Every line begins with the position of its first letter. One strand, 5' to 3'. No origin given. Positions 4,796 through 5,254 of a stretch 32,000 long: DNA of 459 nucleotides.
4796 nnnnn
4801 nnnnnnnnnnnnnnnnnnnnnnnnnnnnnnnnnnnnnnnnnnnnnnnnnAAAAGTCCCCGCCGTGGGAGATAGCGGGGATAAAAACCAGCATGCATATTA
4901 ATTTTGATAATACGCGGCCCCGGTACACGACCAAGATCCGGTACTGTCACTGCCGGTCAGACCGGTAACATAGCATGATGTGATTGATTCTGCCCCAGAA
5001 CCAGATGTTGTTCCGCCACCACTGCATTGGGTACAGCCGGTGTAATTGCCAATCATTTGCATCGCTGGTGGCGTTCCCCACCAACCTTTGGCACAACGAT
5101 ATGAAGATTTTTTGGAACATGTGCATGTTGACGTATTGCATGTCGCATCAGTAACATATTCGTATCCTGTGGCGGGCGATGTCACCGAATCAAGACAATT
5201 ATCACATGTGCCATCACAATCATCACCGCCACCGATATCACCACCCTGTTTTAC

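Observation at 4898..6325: Tandem pair of secreted, extremely cysteine-rich paralogs with a eukaryote-like CXXC repeat pattern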

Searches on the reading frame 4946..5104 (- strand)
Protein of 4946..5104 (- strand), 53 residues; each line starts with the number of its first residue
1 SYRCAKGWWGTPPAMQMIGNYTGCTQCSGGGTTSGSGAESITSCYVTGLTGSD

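Call 77: find_homologous_proteins(query=A5, max_evalue=1)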
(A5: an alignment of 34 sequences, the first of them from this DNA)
Query A5 (34 sequences) (53 aa, profile of the alignment): 34 proteins with E <= 1 among 449 candidates.
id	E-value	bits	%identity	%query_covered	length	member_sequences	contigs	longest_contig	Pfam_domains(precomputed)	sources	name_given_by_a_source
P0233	1.1e-10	59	43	98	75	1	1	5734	-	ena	-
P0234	1.0e-9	56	36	87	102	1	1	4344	-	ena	-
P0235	2.0e-9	55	42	98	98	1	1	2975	-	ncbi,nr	ncbi:MAG: hypothetical protein LBF28_01665, partial [Rickettsiales bacterium]|nr:hypothetical protei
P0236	1.0e-8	53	55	53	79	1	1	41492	-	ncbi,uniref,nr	ncbi:MAG: hypothetical protein IAC77_02165 [Proteobacteria bacterium]|uniref:Uncharacterized protein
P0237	2.9e-7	48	51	57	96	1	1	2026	-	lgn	-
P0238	1.8e-6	46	51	57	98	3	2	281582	-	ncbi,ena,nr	ncbi:MAG: hypothetical protein K2L25_00315 [Alphaproteobacteria bacterium]|nr:hypothetical protein [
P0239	1.7e-5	42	49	64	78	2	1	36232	-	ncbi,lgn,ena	-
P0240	1.9e-5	42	28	81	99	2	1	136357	-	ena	-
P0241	2.2e-5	42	52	43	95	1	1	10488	-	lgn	-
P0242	2.7e-5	42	48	47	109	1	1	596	PF07699.20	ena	-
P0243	3.3e-5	42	55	57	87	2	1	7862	-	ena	-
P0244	4.4e-5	41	41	79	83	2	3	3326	-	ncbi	-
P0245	5.3e-5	41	52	43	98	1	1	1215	-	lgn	-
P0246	7.2e-4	37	52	47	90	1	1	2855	-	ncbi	-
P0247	1.2e-3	37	47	53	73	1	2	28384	PF07699.20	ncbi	-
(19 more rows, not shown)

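Call 90: search_solved_structures(query=A5, max_evalue=10, show_alignments=2)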
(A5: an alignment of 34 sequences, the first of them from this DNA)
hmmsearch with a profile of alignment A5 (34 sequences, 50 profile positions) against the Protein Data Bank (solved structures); distinct sequences matched with E-value up to 10: 8.
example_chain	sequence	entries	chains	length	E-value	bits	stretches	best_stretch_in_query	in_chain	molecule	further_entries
7t97_A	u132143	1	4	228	0.0093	19.2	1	6-42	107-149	FAB Heavy chain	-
2lv2_A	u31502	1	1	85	0.038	17.3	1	21-44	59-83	Insulinoma-associated protein 1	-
9i5a_A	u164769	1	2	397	0.075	16.3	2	3-42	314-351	Basement membrane-specific heparan sulfate proteoglycan core protein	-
9i5b_A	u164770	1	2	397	0.075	16.3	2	3-42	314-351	Basement membrane-specific heparan sulfate proteoglycan core protein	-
1m1p_A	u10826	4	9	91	2.9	11.2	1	17-43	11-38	Small tetraheme cytochrome c | Periplasmic tetraheme cytochrome c CctA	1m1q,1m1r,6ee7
3o8e_B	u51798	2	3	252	5.6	10.3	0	2-21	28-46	Membrane cofactor protein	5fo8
3zms_C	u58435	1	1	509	8.3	9.8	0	21-45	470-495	INSULINOMA-ASSOCIATED PROTEIN 1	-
6hr0_A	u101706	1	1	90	9.3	9.6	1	18-43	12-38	Cytochrome C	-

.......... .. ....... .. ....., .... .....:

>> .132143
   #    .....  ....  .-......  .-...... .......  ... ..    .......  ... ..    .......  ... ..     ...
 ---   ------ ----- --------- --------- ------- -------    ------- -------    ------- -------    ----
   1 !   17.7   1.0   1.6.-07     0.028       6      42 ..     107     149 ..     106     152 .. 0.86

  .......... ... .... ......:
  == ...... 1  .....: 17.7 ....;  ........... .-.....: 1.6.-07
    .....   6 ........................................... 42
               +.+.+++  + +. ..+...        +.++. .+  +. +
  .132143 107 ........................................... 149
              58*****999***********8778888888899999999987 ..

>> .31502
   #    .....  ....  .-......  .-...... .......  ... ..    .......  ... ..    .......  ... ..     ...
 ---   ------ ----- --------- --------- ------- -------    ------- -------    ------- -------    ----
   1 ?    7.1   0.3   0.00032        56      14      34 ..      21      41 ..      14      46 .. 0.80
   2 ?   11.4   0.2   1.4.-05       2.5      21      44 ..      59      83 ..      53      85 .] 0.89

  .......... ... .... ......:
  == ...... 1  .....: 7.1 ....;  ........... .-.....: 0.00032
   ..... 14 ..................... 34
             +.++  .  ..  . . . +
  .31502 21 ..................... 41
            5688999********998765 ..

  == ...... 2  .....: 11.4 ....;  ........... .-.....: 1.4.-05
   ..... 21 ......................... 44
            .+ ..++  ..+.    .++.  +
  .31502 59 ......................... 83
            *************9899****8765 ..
